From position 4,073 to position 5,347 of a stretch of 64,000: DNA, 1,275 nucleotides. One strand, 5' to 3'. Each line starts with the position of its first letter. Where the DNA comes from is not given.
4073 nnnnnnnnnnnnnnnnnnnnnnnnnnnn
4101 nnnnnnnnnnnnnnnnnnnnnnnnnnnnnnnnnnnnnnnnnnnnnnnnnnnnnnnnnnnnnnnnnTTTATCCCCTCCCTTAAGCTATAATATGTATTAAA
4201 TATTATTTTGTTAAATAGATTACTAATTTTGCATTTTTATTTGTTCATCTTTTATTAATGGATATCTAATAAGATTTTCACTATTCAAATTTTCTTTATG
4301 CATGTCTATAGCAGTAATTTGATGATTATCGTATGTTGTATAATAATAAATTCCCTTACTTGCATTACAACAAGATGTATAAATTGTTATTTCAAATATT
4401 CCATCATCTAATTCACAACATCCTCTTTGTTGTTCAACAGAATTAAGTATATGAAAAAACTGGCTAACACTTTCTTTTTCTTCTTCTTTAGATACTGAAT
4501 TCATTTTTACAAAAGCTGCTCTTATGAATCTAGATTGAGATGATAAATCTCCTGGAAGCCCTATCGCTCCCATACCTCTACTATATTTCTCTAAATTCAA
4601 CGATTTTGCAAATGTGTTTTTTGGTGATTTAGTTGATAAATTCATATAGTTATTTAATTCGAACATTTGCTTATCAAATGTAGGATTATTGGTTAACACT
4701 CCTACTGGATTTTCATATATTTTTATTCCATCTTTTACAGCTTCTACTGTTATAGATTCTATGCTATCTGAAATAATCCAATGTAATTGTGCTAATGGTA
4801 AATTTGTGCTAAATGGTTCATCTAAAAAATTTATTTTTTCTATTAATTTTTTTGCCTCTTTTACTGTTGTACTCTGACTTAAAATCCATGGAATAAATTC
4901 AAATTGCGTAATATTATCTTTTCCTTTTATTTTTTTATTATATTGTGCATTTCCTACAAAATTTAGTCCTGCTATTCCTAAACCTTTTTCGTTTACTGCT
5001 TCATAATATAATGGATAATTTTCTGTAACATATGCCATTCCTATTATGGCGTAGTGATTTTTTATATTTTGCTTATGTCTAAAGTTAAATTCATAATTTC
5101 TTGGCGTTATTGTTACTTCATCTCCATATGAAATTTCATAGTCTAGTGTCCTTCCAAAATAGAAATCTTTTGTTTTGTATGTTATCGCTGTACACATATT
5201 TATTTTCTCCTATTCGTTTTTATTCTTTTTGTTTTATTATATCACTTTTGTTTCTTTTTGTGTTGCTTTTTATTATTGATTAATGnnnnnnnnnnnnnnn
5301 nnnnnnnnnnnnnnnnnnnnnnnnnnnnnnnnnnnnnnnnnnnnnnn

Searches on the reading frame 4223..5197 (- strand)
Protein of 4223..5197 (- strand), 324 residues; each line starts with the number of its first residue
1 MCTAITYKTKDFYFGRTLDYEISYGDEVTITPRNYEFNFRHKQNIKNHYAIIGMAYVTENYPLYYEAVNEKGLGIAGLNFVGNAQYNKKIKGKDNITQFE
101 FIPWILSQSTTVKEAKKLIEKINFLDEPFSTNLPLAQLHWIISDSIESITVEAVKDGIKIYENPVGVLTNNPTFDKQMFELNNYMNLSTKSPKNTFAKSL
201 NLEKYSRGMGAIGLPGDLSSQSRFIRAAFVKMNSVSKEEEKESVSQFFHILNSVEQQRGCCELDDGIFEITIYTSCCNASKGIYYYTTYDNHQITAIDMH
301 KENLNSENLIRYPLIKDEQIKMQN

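Call 7: search_protein_families(library=pfam, proteins=[window:4223-5197:-], max_evalue=0.01)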
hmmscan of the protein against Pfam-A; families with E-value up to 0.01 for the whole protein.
window:4223-5197:- (324 aa): 2 families
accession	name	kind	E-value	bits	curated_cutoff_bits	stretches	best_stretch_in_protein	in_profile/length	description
PF02275.23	CBAH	-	1.1e-107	360.8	20.4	1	2-311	1-315/316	Linear amide C-N hydrolases, choloylglycine hydrolase family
PF03417.21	AAT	-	0.0023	18.1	23.2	1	13-182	8-150/225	Acyl-coenzyme A:6-aminopenicillanic acid acyl-transferase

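Call 8: search_protein_families(library=padloc, proteins=[window:4223-5197:-], max_evalue=0.01)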
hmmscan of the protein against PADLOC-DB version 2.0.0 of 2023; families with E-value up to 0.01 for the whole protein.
window:4223-5197:- (324 aa): 0 families
